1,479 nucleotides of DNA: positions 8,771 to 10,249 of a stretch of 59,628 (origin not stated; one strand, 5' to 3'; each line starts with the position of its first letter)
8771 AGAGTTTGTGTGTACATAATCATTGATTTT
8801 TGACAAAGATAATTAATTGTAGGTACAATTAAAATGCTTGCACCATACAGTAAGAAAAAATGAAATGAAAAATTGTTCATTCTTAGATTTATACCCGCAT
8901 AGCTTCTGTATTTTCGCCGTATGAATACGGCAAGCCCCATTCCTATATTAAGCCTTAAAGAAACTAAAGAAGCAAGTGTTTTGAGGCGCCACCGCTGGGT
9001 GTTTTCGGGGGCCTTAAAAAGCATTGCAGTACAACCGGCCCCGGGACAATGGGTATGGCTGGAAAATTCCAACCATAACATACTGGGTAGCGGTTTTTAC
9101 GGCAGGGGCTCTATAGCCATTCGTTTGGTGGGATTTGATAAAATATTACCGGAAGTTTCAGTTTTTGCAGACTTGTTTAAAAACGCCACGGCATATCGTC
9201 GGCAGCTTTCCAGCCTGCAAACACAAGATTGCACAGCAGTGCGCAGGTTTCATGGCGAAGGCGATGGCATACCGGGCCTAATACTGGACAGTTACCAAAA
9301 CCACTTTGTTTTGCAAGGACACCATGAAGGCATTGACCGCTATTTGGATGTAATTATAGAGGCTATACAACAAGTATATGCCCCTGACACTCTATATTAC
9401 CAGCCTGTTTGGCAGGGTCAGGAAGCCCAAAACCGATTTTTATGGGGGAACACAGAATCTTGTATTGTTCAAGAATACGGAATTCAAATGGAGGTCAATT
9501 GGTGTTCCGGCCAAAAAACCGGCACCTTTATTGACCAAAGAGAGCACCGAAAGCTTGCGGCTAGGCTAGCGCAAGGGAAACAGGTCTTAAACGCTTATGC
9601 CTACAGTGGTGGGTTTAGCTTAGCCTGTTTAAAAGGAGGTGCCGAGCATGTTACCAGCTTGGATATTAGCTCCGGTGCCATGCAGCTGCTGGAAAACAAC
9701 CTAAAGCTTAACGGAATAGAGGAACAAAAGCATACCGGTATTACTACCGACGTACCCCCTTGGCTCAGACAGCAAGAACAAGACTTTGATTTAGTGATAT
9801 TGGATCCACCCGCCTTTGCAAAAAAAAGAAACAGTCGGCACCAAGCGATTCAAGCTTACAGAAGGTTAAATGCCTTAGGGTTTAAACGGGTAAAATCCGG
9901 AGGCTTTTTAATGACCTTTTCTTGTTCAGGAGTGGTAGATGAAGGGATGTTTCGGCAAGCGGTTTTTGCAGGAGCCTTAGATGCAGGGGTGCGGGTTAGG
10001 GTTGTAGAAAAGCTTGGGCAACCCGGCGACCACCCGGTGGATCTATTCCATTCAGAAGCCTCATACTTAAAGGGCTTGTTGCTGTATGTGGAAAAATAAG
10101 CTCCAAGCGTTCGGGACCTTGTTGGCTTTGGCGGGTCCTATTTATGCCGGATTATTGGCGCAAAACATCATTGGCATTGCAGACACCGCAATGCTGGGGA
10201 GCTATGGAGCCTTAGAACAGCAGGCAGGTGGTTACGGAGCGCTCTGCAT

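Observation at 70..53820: Family of about 10 long-hairpin intergenic elements with conserved structure and divergent sequence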

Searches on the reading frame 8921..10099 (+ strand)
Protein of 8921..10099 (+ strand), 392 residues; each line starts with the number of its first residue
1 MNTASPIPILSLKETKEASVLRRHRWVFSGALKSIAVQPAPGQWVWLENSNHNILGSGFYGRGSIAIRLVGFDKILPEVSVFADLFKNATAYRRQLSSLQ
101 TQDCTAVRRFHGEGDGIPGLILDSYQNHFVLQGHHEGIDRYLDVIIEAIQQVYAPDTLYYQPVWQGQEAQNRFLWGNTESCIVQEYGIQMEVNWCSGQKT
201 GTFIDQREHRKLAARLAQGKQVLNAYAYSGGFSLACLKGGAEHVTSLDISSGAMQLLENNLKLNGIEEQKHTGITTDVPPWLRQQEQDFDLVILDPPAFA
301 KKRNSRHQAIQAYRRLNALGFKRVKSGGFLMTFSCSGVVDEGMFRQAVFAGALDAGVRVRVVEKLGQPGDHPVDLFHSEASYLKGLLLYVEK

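Call 48: find_encoding_contigs(protein=window:8921-10099:+, flank=10000, max_places=4)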
Protein window:8921-10099:+ (392 aa): 3 contigs read that carry it; 2 places shown.
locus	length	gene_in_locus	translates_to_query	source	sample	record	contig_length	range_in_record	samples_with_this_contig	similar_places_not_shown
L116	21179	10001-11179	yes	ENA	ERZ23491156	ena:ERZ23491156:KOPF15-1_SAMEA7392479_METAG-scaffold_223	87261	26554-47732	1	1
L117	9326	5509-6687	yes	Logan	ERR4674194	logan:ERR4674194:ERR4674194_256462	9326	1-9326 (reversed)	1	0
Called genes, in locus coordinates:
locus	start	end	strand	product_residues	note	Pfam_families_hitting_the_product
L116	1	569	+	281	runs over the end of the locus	PF01040:UbiA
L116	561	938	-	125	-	-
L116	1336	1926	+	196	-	PF02545:Maf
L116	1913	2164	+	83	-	-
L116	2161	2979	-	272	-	PF19293:CdaA_N, PF02457:DAC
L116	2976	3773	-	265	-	PF00809:Pterin_bind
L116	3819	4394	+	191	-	PF07659:DUF1599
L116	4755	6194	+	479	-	PF07291:MauE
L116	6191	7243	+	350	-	PF19300:BPD_transp_1_N (faint), PF00528:BPD_transp_1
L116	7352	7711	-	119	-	-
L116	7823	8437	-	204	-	PF14595:Thioredoxin_9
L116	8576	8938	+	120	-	PF00436:SSB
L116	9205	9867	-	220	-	PF04264:YceI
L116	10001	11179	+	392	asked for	PF17785:PUA_3, PF10672:Methyltrans_SAM, PF02475:TRM5-TYW2_MTfase, PF03602:Cons_hypoth95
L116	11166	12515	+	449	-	PF01554:MatE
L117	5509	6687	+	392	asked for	PF17785:PUA_3, PF10672:Methyltrans_SAM, PF02475:TRM5-TYW2_MTfase, PF03602:Cons_hypoth95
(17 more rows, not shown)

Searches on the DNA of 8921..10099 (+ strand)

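Call 63: search_with_rna_model(model_id=R1, sources=[L011, L012, L013, L014, L017, L018, L019, L020, L021, L022, L023, L024, L027, L028, L029, L030, L032, L038, L039, L040, L041, L044, L046, L047, L048, L050, L054, L055, L056, L057, L060, L061, L064, L065, L066, L067, L070, L071, L072, L073, L074, L075, L077, L078, L080, L081, L084, L085, L087, L088, L089, L090, L091, L092, L093, L094, L095, L096, L097, L099, L100, L101, L104, L105, L107, L108, L109, L111, L114, L116], max_evalue=0.1)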
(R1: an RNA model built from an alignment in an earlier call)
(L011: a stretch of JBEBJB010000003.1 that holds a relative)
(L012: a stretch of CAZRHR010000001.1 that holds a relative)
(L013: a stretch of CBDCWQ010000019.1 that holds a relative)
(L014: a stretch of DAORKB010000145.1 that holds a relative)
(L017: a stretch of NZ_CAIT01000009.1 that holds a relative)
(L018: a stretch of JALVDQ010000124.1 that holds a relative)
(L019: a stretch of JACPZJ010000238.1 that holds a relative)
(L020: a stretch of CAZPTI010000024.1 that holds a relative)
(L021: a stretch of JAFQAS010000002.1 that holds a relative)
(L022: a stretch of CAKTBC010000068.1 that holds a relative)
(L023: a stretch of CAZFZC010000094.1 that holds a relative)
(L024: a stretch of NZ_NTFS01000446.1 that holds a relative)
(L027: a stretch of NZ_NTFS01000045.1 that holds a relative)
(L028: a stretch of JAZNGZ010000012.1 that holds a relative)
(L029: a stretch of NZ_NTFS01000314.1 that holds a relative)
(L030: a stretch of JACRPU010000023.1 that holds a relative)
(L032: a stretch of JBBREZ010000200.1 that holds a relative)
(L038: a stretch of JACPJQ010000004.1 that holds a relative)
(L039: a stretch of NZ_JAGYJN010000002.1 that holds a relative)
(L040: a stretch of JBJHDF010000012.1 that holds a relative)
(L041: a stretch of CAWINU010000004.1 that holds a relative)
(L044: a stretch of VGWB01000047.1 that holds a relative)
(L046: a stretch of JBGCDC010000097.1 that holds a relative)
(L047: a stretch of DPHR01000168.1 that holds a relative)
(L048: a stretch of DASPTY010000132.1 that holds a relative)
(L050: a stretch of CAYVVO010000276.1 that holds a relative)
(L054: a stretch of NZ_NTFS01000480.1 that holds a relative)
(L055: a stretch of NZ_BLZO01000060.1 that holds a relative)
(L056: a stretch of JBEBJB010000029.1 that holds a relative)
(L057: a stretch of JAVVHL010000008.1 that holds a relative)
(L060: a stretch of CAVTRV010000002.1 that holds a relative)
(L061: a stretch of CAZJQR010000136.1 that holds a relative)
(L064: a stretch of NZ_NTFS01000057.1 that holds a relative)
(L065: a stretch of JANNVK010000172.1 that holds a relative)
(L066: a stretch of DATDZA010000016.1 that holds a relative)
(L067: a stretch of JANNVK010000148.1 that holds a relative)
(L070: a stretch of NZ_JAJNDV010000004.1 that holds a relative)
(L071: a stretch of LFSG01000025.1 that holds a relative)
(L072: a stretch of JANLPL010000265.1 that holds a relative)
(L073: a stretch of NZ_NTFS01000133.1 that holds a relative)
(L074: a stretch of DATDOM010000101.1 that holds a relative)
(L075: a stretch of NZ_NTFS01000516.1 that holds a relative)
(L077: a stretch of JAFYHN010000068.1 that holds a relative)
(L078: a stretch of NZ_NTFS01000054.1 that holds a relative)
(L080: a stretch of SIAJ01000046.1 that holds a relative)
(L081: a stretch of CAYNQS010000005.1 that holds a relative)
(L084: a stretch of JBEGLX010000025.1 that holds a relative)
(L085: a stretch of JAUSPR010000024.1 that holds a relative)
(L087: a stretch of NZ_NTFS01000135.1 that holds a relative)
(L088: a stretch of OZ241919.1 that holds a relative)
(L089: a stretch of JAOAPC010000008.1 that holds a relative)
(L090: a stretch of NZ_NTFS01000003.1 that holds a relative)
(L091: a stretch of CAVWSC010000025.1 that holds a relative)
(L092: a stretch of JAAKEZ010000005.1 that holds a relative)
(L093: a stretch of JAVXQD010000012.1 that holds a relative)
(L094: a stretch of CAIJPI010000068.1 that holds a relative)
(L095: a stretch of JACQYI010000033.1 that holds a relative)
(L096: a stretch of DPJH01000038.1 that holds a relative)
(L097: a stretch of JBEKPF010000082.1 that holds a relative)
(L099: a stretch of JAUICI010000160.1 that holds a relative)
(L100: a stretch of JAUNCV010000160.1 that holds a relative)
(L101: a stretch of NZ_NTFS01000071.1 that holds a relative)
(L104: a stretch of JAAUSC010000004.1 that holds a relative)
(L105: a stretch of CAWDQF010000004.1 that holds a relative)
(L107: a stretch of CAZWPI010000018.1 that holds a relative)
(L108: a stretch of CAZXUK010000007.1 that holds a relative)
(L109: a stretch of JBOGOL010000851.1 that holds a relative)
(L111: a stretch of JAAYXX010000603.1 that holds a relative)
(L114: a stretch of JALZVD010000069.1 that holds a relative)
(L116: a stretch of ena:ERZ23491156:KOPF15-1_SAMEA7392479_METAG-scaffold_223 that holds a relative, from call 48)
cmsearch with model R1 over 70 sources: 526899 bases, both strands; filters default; matches with E-value up to 0.1: 4.
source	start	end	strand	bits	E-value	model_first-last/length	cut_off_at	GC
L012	2319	2478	-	61.2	1.2e-10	1-158/158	no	0.69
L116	4422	4577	+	43.7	7.8e-07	1-158/158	no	0.6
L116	13727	13886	-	31.1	0.00042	1-158/158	no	0.6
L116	1142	1296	-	26.2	0.0048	1-158/158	no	0.68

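Call 66: search_with_rna_model(model_id=R1, sources=[L119, L120, L121, L122, L123, L124, L117, L002], max_evalue=0.1)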
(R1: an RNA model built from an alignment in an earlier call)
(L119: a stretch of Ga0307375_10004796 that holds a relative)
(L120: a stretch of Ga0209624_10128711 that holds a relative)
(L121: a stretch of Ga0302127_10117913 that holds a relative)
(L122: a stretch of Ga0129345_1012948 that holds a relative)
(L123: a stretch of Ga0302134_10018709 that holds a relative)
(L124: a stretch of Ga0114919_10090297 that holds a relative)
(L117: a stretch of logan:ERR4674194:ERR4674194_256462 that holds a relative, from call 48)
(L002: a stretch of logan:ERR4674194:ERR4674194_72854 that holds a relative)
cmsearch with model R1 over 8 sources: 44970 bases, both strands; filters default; matches with E-value up to 0.1: 3.
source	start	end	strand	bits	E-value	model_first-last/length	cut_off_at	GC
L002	8982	9141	-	76.2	6.1e-15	1-158/158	no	0.68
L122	1382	1551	-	46.9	1.3e-08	1-158/158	no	0.69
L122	2958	3118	+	25.8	0.00051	1-158/158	no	0.58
